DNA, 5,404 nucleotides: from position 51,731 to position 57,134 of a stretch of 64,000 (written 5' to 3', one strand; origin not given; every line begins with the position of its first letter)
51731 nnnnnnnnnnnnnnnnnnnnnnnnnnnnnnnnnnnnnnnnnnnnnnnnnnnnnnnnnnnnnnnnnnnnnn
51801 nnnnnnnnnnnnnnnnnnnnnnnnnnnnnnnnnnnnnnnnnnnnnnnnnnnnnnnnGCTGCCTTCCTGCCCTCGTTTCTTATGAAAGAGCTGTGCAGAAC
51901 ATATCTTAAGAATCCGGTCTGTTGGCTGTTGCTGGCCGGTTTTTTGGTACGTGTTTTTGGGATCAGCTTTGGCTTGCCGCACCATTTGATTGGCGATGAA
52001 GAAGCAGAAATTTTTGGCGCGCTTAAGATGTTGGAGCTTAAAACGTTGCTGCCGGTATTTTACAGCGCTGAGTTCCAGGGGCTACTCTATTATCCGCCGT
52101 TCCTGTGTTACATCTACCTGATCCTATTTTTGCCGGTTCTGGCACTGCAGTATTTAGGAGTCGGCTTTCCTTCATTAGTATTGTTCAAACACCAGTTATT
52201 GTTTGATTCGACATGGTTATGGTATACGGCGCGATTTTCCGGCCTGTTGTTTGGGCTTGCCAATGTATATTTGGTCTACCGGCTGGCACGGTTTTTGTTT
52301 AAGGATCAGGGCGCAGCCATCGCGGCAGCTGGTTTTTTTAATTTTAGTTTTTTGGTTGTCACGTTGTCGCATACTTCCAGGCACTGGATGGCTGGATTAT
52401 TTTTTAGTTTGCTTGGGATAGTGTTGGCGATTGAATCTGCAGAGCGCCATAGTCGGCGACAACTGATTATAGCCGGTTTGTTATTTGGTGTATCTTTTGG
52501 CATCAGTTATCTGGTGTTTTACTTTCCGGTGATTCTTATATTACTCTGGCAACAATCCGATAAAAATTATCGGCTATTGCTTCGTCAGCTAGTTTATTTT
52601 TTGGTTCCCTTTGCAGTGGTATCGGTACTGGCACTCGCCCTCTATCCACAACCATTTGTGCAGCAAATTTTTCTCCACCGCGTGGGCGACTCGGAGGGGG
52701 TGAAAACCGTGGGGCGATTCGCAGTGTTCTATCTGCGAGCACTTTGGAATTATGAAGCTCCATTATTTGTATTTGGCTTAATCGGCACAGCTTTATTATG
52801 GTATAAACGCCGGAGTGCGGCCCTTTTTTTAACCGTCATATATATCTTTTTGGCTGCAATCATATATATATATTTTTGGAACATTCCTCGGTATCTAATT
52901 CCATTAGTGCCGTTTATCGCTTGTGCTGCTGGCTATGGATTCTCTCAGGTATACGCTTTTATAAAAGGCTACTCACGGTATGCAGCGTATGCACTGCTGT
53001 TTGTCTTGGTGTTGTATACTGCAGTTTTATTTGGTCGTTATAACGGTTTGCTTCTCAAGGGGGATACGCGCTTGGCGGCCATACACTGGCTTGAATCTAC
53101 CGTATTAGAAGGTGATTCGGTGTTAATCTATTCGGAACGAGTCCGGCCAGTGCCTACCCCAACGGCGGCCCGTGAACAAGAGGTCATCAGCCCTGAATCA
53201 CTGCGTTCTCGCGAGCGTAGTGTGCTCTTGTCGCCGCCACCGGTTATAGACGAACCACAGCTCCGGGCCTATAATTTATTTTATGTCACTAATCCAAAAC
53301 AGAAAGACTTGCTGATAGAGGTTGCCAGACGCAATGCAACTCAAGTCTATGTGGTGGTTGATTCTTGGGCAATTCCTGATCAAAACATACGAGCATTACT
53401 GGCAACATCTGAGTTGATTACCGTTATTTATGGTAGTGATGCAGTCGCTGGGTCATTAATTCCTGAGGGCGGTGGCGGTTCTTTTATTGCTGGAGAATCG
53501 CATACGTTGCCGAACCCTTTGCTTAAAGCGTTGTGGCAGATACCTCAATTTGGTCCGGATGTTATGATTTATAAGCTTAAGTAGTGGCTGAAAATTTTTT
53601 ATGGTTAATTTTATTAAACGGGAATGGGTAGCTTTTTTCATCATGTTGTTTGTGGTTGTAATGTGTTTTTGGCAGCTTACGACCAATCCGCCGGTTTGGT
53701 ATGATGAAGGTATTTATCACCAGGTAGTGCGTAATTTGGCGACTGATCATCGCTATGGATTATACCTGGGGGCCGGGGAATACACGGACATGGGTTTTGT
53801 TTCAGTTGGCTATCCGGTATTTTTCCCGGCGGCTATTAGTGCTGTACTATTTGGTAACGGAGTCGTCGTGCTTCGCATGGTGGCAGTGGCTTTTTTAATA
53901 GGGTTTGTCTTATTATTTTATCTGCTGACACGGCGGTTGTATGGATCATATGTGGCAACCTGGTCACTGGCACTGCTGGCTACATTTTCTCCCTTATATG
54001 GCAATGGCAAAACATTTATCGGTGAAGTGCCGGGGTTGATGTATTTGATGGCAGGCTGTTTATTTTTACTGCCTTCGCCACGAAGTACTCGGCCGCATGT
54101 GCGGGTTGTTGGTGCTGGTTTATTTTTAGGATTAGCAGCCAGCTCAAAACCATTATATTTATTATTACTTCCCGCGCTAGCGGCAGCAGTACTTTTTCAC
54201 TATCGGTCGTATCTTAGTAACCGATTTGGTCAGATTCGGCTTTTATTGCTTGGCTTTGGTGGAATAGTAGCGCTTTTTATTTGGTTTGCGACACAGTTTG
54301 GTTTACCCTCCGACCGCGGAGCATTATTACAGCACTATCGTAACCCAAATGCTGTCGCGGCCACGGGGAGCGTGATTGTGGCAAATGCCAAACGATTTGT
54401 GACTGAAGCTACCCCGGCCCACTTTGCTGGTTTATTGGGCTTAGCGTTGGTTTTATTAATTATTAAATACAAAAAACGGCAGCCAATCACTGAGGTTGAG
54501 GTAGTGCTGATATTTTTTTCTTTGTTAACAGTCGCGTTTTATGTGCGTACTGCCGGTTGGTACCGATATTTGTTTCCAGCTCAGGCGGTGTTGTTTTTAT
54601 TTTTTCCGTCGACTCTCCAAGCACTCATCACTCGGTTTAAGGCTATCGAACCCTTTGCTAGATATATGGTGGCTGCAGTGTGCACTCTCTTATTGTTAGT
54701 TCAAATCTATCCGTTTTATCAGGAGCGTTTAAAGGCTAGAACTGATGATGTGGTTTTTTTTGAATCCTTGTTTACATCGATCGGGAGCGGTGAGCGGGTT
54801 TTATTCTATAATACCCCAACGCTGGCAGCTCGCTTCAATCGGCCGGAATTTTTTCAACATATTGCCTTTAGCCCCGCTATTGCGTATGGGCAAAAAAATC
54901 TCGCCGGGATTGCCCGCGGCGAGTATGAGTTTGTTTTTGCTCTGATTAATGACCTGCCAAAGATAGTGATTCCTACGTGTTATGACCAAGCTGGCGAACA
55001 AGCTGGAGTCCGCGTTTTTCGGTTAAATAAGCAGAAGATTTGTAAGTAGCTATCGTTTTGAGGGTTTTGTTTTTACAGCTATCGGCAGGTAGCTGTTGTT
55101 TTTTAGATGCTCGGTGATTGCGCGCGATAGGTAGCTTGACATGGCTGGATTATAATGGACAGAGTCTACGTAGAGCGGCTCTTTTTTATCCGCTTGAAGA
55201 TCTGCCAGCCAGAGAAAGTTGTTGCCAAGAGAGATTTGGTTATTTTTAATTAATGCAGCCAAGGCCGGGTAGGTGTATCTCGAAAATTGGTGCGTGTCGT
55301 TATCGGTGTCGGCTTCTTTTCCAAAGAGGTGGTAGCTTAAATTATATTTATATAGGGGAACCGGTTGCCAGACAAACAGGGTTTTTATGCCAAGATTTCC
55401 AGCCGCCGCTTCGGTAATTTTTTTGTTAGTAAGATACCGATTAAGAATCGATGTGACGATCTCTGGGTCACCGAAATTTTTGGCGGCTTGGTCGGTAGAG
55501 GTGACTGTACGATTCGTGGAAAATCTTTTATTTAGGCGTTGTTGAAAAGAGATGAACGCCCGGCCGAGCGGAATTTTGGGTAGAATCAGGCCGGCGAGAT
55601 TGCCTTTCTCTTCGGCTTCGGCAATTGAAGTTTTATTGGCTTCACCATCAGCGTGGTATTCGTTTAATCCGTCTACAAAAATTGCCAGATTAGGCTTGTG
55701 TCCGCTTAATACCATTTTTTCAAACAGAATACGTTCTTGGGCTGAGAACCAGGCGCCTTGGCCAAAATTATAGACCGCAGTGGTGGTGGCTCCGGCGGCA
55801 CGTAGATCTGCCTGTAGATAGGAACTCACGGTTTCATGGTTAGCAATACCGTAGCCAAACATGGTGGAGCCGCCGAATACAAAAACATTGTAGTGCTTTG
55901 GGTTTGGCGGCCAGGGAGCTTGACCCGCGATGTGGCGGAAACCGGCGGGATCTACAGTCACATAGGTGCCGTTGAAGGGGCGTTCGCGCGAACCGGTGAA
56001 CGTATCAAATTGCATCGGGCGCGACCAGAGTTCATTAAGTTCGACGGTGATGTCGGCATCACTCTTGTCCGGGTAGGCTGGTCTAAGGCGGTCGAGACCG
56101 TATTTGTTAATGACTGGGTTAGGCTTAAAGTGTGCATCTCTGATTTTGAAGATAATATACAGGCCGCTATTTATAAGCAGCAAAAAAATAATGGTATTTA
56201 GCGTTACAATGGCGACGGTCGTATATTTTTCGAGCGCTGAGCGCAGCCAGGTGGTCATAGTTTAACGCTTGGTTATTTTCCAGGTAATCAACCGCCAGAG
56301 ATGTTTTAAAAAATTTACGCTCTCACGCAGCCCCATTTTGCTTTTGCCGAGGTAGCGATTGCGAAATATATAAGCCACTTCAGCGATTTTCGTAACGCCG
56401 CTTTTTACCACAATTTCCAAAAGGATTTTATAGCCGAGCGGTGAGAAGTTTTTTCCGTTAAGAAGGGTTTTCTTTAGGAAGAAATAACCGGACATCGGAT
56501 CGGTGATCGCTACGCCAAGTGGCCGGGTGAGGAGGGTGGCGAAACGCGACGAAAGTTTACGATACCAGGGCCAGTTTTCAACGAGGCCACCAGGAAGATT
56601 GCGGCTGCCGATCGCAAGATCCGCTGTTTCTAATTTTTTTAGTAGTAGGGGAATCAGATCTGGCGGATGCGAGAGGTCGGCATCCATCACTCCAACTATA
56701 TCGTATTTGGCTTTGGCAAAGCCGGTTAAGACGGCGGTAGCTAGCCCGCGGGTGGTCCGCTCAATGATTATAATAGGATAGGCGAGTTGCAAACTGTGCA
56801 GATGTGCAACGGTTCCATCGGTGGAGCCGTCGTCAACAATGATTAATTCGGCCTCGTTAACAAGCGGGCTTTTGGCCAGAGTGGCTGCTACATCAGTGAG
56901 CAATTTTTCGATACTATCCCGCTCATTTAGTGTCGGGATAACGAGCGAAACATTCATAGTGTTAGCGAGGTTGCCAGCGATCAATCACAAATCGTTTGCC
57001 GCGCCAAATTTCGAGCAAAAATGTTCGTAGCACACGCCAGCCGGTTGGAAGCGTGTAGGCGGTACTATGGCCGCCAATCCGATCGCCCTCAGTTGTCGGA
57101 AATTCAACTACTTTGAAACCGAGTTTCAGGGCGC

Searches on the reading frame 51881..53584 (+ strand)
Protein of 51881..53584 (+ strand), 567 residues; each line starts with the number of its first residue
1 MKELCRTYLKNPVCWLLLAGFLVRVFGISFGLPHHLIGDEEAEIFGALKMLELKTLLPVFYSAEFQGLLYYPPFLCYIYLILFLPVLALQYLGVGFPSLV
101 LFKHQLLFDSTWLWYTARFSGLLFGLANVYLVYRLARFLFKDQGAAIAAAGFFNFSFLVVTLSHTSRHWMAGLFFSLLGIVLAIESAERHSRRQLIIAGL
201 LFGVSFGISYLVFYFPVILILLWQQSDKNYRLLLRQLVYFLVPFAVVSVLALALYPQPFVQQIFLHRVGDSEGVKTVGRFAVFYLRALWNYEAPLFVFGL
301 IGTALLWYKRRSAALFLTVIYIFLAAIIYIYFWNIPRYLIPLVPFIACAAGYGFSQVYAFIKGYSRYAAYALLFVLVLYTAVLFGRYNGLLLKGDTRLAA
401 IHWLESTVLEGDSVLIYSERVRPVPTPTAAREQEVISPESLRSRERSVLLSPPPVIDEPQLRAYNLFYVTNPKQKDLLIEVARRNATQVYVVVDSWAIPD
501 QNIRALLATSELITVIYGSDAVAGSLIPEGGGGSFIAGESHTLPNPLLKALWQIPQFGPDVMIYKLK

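Call 8: search_protein_families(library=pfam, proteins=[window:51881-53584:+], max_evalue=0.00001)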
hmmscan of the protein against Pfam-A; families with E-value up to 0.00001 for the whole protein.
window:51881-53584:+ (567 aa): 1 family
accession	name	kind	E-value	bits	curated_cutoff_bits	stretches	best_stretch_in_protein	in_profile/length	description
PF13231.12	PMT_2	-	7.8e-09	36.4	26.1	1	117-246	24-151/160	Dolichyl-phosphate-mannose-protein mannosyltransferase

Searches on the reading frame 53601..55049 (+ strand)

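Call 10: search_protein_families(library=pfam, proteins=[window:53601-55049:+], max_evalue=0.00001)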
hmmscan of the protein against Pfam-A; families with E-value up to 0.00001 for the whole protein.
window:53601-55049:+ (482 aa): 1 family
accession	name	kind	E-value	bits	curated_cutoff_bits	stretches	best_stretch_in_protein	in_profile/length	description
PF13231.12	PMT_2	-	4.1e-09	37.3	26.1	1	75-228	8-160/160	Dolichyl-phosphate-mannose-protein mannosyltransferase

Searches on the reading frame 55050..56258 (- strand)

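Call 10: search_protein_families(library=pfam, proteins=[window:55050-56258:-], max_evalue=0.00001)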
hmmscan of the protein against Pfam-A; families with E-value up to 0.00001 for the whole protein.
window:55050-56258:- (402 aa): 0 families

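Call 11: search_protein_families(library=ncbifam, proteins=[window:55050-56258:-], max_evalue=0.01)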
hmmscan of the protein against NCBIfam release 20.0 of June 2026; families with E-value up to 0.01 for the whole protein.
window:55050-56258:- (402 aa): 0 families

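Call 34: search_protein_families(library=pfam, proteins=[window:55050-56258:-], max_evalue=0.05)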
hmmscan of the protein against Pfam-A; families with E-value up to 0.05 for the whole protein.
window:55050-56258:- (402 aa): 2 families
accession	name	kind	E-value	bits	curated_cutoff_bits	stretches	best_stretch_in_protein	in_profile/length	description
PF13472.12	Lipase_GDSL_2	-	0.0073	17.3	32.9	1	127-213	1-87/178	GDSL-like Lipase/Acylhydrolase family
PF19040.6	SGNH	-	0.014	15.6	27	1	290-381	142-246/248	SGNH domain (fused to AT3 domains)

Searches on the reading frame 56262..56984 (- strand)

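Call 10: search_protein_families(library=pfam, proteins=[window:56262-56984:-], max_evalue=0.00001)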
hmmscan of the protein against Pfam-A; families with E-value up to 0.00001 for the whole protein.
window:56262-56984:- (240 aa): 2 families
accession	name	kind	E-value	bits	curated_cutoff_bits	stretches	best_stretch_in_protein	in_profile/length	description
PF00535.33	Glycos_transf_2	-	4.2e-29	102.1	23.3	1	13-175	1-164/168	Glycosyl transferase family 2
PF13641.12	Glyco_tranf_2_3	-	3.8e-06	27.5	27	1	12-123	3-116/230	Glycosyltransferase like family 2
